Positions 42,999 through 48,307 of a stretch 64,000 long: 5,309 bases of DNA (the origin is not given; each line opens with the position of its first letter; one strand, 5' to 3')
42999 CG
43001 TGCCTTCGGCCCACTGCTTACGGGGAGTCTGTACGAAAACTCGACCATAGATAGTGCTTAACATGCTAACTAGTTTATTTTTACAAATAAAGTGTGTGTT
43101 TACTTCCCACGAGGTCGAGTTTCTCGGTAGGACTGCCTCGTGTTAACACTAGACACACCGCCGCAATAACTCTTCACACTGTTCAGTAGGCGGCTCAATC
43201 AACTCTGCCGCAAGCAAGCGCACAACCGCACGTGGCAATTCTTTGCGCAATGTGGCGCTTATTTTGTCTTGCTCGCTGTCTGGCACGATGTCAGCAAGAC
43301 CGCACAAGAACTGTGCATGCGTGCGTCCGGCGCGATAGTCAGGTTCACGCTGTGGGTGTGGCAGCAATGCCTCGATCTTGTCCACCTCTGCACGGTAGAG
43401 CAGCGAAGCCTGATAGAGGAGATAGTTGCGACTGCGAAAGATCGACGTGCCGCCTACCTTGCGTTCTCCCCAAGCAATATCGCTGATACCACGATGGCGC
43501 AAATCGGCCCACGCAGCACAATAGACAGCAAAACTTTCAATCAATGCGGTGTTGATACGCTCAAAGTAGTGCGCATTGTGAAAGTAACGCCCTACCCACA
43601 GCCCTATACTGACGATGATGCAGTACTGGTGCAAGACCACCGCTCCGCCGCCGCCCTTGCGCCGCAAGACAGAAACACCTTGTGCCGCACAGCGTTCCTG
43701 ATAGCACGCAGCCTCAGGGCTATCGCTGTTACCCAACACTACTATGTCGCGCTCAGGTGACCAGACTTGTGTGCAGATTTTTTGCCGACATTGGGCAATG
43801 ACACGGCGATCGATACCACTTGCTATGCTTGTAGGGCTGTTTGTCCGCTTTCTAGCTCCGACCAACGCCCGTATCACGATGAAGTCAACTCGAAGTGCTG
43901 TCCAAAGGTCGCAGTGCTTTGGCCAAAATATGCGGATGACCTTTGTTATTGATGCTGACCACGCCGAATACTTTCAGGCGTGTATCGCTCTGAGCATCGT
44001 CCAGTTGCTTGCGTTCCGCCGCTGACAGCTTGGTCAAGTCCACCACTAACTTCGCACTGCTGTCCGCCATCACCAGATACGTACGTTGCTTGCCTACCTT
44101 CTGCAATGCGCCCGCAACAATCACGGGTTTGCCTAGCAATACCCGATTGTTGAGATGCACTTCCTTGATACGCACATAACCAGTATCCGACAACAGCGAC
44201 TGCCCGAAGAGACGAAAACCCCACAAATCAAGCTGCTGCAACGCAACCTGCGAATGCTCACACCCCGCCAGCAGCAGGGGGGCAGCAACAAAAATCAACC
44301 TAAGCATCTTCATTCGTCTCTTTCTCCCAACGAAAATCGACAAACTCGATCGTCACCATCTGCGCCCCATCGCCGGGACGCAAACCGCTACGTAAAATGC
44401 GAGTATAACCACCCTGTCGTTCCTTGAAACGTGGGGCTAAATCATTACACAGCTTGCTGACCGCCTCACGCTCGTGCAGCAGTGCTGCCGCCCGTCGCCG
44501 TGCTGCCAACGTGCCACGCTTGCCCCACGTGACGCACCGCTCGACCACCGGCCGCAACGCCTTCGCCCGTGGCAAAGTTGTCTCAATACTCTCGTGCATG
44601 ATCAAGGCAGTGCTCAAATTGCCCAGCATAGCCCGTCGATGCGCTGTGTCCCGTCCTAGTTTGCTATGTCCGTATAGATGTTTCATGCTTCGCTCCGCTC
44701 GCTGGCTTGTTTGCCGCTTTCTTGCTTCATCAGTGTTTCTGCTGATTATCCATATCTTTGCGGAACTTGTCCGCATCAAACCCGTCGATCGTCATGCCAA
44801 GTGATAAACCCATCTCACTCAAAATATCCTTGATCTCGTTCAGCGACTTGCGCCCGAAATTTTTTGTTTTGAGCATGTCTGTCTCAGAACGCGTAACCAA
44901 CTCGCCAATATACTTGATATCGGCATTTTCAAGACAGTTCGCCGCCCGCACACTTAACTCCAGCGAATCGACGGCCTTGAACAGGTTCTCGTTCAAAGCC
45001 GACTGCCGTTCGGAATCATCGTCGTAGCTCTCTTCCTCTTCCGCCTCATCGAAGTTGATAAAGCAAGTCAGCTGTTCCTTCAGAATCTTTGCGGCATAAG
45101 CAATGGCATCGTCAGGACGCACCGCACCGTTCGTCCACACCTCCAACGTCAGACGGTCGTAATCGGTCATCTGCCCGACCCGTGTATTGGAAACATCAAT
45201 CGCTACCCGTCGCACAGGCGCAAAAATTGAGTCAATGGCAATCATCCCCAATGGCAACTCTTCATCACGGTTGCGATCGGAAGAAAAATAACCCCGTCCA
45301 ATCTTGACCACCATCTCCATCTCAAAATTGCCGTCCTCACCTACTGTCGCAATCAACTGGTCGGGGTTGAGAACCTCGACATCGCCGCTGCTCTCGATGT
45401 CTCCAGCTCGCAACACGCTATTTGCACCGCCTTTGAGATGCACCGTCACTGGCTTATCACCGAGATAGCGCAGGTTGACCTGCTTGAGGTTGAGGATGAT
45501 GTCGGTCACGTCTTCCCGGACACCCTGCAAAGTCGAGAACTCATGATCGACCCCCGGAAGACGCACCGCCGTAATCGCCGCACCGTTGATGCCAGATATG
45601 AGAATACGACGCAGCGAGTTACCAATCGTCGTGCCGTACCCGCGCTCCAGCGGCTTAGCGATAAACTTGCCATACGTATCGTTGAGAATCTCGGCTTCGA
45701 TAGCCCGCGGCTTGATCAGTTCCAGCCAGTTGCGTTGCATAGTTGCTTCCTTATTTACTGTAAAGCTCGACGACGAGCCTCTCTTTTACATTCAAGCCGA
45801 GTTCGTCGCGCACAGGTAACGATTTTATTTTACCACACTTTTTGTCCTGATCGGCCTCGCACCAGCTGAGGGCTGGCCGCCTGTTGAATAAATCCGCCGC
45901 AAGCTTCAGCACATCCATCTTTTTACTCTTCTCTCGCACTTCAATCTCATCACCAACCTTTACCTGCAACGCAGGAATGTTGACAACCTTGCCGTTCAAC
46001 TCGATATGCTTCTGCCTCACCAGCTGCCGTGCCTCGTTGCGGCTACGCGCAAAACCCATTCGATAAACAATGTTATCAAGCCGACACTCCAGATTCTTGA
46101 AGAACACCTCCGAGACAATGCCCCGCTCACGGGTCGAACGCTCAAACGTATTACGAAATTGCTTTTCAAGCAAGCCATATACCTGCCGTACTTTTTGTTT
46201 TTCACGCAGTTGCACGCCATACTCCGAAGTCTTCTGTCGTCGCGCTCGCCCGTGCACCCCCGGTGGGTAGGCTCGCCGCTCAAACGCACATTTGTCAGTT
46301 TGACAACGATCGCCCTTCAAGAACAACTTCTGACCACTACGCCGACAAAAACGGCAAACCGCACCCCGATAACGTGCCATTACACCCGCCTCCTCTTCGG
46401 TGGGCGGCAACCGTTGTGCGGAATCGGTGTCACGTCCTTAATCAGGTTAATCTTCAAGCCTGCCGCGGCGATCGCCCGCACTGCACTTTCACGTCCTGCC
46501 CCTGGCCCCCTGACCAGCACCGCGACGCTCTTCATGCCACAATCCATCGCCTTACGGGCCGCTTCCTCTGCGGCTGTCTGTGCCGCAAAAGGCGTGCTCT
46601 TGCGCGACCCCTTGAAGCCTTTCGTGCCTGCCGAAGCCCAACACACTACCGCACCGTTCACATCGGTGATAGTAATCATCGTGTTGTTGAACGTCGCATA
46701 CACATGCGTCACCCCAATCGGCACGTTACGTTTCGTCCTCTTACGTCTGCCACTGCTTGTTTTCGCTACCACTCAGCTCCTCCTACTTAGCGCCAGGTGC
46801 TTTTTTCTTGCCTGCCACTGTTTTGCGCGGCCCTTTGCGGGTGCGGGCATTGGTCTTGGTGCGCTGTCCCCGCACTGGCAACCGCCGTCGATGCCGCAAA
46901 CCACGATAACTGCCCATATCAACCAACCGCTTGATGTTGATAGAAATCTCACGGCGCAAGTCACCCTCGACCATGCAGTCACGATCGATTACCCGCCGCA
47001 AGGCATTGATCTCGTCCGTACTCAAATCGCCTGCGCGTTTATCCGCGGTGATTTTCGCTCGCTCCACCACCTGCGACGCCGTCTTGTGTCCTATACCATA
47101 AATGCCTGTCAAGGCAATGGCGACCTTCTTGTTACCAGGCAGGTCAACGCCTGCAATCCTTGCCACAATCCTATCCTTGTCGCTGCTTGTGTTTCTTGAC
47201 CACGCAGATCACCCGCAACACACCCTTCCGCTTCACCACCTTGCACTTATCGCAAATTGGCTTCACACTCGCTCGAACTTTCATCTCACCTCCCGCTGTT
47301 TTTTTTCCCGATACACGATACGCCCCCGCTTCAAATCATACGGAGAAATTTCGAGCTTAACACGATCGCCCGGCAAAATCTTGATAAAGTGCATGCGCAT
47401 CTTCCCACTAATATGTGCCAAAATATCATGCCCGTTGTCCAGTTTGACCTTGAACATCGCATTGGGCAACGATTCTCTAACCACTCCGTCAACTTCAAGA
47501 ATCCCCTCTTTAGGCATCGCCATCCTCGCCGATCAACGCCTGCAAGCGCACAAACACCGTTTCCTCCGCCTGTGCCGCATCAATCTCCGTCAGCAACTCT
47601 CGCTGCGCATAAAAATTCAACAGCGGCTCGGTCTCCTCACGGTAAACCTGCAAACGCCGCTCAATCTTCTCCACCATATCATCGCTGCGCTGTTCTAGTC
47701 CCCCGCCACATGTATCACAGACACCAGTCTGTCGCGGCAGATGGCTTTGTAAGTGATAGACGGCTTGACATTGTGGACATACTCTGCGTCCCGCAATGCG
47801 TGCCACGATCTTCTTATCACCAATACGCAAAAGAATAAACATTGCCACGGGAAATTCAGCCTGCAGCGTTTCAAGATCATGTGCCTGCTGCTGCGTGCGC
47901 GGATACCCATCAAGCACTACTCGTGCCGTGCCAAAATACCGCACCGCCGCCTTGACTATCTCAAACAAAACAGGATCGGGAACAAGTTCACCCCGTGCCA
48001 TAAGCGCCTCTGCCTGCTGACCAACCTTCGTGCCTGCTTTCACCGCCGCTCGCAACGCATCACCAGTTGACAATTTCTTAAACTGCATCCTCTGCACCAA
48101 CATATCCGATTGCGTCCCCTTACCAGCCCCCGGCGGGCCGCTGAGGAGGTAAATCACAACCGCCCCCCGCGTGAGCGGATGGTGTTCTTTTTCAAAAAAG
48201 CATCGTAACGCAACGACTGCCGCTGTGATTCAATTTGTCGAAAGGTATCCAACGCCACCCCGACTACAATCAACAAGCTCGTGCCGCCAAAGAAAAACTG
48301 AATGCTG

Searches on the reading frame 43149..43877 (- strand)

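Call 66: search_protein_families(library=pfam, proteins=[window:43149-43877:-], max_evalue=0.0001)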
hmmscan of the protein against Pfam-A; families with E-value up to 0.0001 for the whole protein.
window:43149-43877:- (242 aa): 1 family
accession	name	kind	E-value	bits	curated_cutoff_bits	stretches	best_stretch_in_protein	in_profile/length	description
PF21948.1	LplA-B_cat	-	3.8e-18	66.6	27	1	38-198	27-182/200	Lipoyl protein ligase A/B catalytic domain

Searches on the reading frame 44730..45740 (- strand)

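Call 66: search_protein_families(library=pfam, proteins=[window:44730-45740:-], max_evalue=0.0001)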
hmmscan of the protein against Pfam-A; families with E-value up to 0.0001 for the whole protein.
window:44730-45740:- (336 aa): 3 families
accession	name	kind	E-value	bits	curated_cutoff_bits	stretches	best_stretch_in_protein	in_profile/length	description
PF01000.31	RNA_pol_A_bac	-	4.8e-29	101.4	33.9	1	59-173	1-118/119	RNA polymerase Rpb3/RpoA insert domain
PF03118.21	RNA_pol_A_CTD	-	3.9e-26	91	23.8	1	245-309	3-67/67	Bacterial RNA polymerase, alpha chain C terminal domain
PF01193.29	RNA_pol_L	-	4.9e-25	87.5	24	1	29-224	1-74/74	RNA polymerase Rpb3/Rpb11 dimerisation domain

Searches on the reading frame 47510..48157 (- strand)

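Call 66: search_protein_families(library=pfam, proteins=[window:47510-48157:-], max_evalue=0.0001)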
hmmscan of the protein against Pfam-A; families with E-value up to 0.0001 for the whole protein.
window:47510-48157:- (215 aa): 3 families
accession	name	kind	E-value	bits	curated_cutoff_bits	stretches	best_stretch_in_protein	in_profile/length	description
PF00406.28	ADK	-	2e-40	138.8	26.8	1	5-186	1-149/151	Adenylate kinase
PF13207.12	AAA_17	-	3e-20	73.3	27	1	7-125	2-123/136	AAA domain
PF05191.20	ADK_lid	-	2.1e-13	50.3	26.6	1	124-159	1-36/36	Adenylate kinase, active site lid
